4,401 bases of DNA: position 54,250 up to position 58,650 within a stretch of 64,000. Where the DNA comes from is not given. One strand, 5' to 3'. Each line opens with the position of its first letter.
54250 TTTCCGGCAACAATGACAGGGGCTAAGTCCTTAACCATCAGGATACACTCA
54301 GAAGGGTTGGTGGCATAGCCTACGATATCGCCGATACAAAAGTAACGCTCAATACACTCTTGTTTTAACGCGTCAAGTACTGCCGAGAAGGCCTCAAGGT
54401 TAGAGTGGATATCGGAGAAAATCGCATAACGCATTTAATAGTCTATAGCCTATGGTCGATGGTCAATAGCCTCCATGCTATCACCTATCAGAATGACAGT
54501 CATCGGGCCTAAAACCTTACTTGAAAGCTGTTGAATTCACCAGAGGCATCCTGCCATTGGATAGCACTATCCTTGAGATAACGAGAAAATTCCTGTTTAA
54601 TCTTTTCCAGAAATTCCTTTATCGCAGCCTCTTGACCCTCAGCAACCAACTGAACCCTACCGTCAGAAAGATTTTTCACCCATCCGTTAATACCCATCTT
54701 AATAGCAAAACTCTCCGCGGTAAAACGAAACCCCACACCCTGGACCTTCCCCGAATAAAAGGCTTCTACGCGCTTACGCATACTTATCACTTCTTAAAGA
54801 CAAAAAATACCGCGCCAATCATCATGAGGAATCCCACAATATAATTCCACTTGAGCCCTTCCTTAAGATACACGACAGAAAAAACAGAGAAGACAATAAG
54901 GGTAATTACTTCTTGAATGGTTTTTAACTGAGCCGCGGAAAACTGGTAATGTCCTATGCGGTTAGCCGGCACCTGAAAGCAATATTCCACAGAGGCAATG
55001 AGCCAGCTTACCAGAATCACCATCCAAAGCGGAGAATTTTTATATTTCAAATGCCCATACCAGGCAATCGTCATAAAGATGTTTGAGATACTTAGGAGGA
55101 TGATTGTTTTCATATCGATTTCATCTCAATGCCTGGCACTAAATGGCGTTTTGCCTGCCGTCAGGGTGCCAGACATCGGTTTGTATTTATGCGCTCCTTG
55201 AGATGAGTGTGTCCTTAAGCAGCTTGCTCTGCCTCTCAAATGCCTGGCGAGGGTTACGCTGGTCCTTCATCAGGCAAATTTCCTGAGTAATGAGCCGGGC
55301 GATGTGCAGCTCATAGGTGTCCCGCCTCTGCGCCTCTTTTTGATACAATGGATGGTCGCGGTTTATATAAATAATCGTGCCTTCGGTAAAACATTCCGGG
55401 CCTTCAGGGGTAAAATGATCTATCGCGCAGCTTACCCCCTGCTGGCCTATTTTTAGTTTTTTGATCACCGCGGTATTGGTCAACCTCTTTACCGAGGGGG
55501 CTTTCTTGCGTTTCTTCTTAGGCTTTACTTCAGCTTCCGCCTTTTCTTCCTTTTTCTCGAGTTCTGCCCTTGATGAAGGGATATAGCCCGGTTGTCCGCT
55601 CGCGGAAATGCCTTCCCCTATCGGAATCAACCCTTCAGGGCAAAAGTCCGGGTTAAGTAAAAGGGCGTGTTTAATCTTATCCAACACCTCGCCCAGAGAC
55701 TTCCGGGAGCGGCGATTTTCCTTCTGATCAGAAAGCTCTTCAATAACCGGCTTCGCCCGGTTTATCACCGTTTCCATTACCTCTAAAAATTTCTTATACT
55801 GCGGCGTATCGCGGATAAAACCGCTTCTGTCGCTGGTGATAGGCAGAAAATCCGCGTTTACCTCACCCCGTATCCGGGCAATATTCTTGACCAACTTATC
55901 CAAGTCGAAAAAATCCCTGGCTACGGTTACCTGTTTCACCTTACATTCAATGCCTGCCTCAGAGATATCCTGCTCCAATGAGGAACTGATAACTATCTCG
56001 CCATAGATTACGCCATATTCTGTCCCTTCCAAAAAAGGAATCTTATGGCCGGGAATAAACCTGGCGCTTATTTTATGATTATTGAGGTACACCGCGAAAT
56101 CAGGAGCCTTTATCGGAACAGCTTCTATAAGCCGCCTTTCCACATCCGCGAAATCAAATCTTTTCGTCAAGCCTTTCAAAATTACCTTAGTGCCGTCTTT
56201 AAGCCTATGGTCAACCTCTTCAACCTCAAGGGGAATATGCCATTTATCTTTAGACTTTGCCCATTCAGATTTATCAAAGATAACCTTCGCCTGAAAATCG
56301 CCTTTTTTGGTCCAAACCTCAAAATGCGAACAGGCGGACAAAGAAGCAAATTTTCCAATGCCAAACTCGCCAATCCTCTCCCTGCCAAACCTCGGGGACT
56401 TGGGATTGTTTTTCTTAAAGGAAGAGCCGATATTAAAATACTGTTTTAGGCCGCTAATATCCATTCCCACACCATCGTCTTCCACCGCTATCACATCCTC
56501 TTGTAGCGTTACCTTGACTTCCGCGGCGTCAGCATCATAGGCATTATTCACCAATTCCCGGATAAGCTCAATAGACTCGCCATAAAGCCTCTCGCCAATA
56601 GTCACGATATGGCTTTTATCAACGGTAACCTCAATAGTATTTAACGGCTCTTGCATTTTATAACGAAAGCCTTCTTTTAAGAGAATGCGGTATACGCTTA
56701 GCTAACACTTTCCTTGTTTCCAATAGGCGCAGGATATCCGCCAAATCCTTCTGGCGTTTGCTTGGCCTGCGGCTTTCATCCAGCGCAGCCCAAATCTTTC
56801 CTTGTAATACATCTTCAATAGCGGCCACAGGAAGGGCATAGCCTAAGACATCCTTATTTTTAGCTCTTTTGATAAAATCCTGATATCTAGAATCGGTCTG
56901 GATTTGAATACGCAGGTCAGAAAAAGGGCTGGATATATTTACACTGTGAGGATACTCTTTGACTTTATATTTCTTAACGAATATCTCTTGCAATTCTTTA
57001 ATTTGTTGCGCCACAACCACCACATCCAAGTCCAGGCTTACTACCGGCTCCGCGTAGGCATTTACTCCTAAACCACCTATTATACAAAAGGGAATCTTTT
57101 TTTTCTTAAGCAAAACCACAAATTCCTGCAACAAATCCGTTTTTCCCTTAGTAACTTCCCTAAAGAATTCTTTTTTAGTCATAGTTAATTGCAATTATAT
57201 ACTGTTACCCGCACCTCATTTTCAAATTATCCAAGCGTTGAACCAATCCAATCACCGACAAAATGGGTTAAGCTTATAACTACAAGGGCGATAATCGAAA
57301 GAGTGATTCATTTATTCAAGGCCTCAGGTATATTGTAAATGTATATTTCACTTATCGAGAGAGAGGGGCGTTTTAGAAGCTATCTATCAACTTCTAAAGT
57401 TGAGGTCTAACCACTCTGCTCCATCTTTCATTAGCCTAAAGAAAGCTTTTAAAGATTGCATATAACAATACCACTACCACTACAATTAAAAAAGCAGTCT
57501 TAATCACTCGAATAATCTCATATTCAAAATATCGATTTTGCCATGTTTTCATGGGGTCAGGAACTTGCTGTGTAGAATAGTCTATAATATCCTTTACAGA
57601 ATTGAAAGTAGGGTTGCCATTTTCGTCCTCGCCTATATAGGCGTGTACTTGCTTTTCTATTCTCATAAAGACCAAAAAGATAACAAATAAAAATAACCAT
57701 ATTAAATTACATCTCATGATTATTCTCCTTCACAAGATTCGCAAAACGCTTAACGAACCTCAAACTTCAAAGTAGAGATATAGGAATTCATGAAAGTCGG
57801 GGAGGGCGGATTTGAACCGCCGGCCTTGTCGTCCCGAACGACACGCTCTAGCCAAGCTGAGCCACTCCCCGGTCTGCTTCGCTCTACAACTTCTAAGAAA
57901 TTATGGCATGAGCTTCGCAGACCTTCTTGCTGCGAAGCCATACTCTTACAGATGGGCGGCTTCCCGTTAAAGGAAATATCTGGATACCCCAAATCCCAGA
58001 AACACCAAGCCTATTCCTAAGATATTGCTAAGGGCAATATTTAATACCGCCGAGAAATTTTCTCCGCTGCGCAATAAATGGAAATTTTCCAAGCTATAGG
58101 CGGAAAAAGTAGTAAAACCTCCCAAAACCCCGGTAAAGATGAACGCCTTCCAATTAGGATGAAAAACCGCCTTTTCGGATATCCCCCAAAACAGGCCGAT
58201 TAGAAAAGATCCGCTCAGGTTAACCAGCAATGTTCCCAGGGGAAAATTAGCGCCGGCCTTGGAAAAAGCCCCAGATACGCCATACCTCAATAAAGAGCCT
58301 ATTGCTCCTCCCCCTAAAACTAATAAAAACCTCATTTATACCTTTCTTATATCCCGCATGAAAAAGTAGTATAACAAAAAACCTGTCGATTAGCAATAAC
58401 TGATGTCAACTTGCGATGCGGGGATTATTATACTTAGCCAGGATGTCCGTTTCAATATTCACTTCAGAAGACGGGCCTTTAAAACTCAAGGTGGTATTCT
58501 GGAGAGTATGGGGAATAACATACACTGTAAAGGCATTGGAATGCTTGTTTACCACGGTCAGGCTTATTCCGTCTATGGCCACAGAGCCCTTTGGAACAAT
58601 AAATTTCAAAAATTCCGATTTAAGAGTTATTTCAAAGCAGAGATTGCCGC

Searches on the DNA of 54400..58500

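Call 68: search_rna_families(source=window, start=54400, end=58500, threshold=evalue, max_evalue=1)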
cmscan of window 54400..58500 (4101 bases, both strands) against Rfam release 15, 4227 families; matches with E-value up to 1: 2.
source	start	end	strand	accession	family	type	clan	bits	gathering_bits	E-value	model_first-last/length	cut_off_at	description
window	57797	57871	-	RF00005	tRNA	Gene; tRNA;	CL00001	62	29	3.2e-12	1-71/71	no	tRNA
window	55121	55183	-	RF04085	mir-1271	Gene; miRNA;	-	24.9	80.5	0.023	1-77/77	no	mir-1271 microRNA precursor family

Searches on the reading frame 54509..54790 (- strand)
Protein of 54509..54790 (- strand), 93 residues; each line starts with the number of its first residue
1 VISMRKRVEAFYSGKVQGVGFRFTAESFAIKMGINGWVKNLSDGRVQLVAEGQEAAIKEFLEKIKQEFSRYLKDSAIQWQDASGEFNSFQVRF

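Call 4: search_protein_families(library=pfam, proteins=[window:54509-54790:-], max_evalue=0.1)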
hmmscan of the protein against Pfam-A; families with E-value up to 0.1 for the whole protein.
window:54509-54790:- (93 aa): 2 families
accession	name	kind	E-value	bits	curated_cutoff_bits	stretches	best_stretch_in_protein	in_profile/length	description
PF00708.24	Acylphosphatase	-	5.3e-22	78.3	22.5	1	9-91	2-85/85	Acylphosphatase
PF03644.19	Glyco_hydro_85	-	0.015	15.3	22.2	1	29-85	91-146/302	Glycosyl hydrolase family 85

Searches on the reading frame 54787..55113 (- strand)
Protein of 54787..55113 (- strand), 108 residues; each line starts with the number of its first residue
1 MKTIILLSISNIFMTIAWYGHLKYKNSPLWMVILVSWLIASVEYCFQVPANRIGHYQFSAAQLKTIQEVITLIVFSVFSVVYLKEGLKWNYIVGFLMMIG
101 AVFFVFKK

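Call 4: search_protein_families(library=pfam, proteins=[window:54787-55113:-], max_evalue=0.1)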
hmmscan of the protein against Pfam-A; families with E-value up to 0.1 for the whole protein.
window:54787-55113:- (108 aa): 2 families
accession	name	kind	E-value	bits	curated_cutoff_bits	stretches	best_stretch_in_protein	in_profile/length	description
PF04342.18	DMT_6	-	6.1e-47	158.6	25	1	3-106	1-104/104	Putative member of DMT superfamily (DUF486)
PF00892.27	EamA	-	0.038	14.7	28.2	1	9-106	41-134/135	EamA-like transporter family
